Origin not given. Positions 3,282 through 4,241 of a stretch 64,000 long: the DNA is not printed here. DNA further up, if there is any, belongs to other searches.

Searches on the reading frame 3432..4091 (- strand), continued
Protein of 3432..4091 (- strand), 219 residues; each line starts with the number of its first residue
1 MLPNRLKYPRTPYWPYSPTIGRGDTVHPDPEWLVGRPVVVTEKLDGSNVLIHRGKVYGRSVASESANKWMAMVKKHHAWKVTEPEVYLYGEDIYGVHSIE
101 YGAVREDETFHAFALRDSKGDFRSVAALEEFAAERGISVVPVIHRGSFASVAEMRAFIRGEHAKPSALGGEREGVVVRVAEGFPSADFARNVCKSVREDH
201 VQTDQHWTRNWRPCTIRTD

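Call 98: search_solved_structures(query=A3, max_evalue=1, show_alignments=1)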
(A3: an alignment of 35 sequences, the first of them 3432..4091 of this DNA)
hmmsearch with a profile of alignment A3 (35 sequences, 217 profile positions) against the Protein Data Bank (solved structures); distinct sequences matched with E-value up to 1: 18.
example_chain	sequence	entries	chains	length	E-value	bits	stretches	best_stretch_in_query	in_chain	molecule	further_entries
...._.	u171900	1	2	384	7e-06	28.9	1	85-186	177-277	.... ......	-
3qwu_A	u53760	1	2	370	0.00027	23.7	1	35-179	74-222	DNA ligase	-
2vug_A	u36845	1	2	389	0.00028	23.6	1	31-178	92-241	PAB1020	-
8uce_A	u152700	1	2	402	0.00029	23.6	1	30-180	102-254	ATP dependent DNA ligase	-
8ucf_A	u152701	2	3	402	0.00041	23.1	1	30-179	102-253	ATP dependent DNA ligase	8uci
5cot_A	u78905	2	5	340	0.0014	21.4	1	23-183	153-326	Naegleria gruberi RNA ligase | RNA ligase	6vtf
6vt5_A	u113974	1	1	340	0.0014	21.4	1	23-183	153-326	RNA Ligase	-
6vt3_A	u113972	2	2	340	0.0016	21.2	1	23-179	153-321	RNA Ligase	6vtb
6vt4_A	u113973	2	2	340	0.0017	21.1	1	24-183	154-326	RNA Ligase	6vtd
8ucg_A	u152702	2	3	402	0.0053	19.4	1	104-180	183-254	ATP dependent DNA ligase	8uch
6vt8_A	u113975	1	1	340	0.02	17.5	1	23-147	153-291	RNA Ligase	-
5d1o_A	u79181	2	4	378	0.031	16.9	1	29-176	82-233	ATP-dependent RNA ligase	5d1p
1s68_A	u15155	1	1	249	0.072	15.7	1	69-154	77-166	RNA Ligase 2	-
6n0v_A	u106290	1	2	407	0.081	15.6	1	91-180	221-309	tRNA ligase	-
6n67_A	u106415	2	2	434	0.092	15.4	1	91-180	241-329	tRNA ligase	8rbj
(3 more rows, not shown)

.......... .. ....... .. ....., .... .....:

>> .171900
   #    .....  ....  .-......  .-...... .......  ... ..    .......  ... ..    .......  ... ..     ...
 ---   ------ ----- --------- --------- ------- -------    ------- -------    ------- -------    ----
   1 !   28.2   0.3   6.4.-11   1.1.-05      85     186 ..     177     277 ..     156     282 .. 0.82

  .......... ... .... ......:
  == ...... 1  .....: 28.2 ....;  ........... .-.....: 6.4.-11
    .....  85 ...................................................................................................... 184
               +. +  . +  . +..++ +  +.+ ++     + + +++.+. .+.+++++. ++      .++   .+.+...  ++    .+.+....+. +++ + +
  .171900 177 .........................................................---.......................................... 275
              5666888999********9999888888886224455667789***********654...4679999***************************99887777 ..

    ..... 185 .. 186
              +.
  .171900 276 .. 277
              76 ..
